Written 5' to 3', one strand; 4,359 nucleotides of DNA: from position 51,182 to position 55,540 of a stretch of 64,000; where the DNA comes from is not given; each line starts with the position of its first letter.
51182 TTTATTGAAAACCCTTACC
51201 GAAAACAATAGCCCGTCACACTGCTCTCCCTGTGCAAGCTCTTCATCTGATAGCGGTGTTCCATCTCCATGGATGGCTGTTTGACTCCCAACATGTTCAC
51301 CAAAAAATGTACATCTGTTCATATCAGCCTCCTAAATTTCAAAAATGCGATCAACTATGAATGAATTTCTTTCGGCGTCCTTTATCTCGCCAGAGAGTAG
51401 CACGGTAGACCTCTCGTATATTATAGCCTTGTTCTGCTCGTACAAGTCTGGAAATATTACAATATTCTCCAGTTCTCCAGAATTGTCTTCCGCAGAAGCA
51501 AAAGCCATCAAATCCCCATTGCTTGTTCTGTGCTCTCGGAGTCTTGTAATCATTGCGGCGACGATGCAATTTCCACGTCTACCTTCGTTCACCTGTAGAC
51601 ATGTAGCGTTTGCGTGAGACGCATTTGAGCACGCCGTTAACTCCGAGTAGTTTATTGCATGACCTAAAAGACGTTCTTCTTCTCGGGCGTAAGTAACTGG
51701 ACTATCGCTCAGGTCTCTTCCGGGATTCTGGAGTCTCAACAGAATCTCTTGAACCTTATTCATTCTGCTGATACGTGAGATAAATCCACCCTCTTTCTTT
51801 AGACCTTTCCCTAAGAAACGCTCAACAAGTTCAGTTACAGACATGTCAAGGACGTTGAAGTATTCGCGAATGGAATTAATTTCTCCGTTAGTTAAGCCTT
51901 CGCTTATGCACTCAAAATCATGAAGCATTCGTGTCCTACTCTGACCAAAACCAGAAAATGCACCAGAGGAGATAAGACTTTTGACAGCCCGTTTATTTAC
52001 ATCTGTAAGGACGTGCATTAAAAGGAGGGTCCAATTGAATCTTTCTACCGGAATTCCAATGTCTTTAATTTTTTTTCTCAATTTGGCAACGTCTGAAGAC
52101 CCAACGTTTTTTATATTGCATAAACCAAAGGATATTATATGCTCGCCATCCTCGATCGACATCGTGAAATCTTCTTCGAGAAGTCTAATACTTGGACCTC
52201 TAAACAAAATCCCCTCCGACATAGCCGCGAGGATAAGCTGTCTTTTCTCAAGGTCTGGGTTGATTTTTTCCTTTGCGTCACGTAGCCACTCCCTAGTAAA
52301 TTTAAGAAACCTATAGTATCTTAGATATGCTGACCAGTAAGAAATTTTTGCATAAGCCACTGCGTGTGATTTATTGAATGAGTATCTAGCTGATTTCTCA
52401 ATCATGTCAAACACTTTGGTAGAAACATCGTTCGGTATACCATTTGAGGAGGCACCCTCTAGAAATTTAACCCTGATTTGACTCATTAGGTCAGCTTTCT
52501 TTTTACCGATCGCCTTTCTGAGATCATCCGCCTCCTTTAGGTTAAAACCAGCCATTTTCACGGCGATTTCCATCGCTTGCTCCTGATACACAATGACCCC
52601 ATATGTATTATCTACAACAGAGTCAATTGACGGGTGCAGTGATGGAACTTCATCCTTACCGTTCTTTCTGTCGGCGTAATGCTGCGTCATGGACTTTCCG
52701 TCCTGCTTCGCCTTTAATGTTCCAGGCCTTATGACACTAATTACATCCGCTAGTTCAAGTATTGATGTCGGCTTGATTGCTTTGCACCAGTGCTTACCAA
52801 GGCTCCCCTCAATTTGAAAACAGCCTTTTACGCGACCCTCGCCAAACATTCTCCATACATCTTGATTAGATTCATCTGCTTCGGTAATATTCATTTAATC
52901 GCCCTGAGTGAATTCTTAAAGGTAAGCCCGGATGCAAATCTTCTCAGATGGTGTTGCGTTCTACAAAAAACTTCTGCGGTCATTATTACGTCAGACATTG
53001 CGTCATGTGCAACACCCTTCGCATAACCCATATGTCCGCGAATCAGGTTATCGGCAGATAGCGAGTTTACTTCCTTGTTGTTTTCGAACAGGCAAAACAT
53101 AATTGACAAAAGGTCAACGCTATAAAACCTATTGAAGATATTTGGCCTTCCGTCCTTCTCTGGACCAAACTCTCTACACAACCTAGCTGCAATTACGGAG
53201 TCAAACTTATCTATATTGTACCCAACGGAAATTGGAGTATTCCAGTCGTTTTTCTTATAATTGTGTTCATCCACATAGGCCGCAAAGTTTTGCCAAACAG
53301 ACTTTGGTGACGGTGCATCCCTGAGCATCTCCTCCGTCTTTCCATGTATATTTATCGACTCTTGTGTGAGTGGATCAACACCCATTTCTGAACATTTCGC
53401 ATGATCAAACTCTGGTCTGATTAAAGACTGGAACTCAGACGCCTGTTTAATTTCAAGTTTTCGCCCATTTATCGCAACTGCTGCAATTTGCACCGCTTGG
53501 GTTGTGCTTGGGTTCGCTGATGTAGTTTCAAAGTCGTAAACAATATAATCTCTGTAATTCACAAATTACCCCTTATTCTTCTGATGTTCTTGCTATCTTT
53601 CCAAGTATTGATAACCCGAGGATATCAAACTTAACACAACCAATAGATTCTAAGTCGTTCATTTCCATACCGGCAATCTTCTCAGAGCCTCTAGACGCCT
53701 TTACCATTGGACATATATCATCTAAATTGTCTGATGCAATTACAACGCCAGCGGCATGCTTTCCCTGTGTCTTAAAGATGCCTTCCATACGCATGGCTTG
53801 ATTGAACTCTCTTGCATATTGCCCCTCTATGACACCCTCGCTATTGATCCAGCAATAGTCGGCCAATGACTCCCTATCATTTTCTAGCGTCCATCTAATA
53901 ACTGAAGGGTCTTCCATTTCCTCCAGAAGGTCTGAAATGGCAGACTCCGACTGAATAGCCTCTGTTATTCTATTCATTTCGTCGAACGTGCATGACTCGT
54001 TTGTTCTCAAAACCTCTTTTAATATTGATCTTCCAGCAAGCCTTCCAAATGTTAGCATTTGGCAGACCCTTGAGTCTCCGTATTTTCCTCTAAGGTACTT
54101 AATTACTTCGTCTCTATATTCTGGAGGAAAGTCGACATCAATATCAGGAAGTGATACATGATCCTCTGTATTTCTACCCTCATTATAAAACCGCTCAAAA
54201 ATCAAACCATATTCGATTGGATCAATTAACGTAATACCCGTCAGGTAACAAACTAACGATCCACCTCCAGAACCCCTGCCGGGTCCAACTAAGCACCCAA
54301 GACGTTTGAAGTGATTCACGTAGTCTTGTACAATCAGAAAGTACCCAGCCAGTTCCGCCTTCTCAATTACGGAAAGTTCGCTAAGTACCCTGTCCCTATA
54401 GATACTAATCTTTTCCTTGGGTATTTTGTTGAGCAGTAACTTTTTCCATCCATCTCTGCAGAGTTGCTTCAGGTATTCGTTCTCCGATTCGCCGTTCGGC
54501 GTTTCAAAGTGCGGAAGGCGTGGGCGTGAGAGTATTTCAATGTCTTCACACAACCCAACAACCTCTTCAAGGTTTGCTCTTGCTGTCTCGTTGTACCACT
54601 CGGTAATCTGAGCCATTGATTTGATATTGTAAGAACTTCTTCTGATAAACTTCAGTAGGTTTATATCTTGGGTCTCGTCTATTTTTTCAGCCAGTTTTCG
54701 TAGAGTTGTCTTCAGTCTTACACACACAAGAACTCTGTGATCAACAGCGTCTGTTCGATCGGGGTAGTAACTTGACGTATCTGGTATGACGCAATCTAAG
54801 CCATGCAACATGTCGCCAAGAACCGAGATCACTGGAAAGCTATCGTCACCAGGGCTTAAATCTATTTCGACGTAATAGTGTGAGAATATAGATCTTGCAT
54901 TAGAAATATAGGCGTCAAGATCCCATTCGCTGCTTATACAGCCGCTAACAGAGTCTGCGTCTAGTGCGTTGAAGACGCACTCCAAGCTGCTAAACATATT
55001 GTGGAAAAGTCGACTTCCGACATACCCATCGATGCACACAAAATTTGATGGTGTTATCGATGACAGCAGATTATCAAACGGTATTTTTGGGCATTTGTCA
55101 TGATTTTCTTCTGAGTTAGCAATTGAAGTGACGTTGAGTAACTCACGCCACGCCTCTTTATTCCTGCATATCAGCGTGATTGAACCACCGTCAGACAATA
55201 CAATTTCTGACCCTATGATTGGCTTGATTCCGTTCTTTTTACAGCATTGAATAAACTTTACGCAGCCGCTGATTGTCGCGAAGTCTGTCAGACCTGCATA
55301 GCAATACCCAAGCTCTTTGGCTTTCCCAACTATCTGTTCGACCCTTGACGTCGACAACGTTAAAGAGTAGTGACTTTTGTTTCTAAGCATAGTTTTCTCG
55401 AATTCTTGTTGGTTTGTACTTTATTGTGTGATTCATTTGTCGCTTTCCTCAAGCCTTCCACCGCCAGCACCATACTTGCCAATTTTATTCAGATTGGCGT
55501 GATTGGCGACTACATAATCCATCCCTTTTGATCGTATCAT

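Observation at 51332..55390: DnaE (Pol III alpha) split into two genes within the palm domain, with a DnaQ-like proofreading exonuclease gene in the gap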

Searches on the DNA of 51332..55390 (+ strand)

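Call 5: search_dna_similar(query=window:51332-55390:+, collection=phages, mode=near, max_rows=20)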
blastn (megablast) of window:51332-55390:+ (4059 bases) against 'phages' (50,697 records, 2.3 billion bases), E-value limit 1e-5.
No match.
